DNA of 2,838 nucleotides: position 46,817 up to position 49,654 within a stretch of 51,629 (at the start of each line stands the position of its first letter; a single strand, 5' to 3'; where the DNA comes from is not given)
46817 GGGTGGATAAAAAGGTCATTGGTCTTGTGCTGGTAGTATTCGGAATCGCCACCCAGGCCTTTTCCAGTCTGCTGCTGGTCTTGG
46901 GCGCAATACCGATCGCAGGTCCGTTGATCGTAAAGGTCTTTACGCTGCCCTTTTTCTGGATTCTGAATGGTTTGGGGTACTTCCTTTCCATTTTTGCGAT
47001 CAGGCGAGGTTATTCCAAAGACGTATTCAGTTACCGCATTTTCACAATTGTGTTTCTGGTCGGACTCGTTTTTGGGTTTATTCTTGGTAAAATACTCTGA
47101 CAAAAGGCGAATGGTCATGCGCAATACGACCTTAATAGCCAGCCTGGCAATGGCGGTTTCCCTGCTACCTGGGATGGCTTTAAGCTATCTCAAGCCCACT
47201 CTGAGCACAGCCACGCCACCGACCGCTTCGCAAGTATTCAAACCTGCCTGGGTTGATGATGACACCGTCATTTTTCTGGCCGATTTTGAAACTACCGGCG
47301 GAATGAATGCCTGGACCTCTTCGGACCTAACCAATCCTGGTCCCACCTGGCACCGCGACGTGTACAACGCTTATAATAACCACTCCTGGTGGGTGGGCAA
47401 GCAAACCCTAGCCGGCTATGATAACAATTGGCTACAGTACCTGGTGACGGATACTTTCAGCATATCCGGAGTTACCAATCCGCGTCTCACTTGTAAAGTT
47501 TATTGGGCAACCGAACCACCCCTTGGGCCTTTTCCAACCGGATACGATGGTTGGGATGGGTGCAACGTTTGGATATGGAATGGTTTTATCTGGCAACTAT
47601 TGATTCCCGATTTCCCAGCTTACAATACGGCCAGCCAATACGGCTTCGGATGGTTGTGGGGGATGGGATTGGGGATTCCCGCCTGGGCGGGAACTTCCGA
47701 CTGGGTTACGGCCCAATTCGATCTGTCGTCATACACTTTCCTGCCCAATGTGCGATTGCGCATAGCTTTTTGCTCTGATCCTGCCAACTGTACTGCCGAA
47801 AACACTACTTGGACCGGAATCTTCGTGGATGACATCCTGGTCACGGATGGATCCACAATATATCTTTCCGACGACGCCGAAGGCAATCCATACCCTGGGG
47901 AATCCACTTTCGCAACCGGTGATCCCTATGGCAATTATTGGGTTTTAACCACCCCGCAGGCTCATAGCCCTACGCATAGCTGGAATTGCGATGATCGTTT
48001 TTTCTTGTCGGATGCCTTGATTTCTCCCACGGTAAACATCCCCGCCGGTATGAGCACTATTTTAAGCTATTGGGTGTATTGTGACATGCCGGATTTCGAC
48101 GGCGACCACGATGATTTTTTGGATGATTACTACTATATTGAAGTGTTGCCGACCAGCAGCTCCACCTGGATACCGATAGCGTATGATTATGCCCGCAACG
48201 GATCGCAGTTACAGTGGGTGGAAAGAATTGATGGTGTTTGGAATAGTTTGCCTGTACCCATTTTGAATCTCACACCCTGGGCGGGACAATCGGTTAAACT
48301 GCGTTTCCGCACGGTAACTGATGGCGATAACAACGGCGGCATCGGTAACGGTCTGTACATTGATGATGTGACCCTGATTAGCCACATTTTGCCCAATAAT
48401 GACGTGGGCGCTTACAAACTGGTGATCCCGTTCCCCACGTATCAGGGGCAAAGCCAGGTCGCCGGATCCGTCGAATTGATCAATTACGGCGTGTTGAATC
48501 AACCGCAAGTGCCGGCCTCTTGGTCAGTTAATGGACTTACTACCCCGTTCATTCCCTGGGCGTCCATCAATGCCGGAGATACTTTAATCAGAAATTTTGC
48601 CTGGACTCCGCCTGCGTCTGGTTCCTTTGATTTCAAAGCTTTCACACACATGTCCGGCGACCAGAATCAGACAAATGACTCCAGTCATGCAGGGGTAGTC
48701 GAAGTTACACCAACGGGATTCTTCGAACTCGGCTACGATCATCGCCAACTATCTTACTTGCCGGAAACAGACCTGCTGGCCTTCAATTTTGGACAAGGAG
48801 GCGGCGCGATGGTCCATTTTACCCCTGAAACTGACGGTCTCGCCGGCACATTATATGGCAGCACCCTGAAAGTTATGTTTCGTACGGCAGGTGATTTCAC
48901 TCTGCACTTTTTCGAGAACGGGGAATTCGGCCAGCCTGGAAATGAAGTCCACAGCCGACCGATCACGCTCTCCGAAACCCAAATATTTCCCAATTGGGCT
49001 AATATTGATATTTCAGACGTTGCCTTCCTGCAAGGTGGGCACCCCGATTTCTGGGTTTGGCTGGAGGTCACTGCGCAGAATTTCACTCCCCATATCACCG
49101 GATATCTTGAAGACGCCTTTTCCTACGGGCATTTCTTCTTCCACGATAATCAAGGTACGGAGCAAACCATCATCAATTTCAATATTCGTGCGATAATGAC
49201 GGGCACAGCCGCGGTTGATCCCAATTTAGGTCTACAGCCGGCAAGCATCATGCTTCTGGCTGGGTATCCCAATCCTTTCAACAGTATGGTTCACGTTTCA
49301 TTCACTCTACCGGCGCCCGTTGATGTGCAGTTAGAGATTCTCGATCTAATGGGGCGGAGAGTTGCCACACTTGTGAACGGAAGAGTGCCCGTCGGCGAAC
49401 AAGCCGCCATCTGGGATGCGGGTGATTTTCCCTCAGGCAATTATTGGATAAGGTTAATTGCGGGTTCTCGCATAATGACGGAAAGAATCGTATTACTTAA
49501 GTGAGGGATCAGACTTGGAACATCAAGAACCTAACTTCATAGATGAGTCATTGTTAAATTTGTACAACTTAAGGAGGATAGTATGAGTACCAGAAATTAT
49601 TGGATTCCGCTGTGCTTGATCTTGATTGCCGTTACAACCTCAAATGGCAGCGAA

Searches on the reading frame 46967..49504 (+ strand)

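Call 33: search_protein_families(library=pfam, proteins=[window:46967-49504:+], max_evalue=0.0001)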
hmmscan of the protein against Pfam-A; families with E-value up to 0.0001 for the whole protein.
window:46967-49504:+ (845 aa): 2 families
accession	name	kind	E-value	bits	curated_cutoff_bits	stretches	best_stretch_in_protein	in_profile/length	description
PF20773.4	InhA-like_MAM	-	4.4e-10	39.8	26.9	0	241-306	117-176/191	Immune inhibitor A-like, MAM domain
PF18962.6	Por_Secre_tail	-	1e-05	26.2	27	1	767-842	2-74/75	Secretion system C-terminal sorting domain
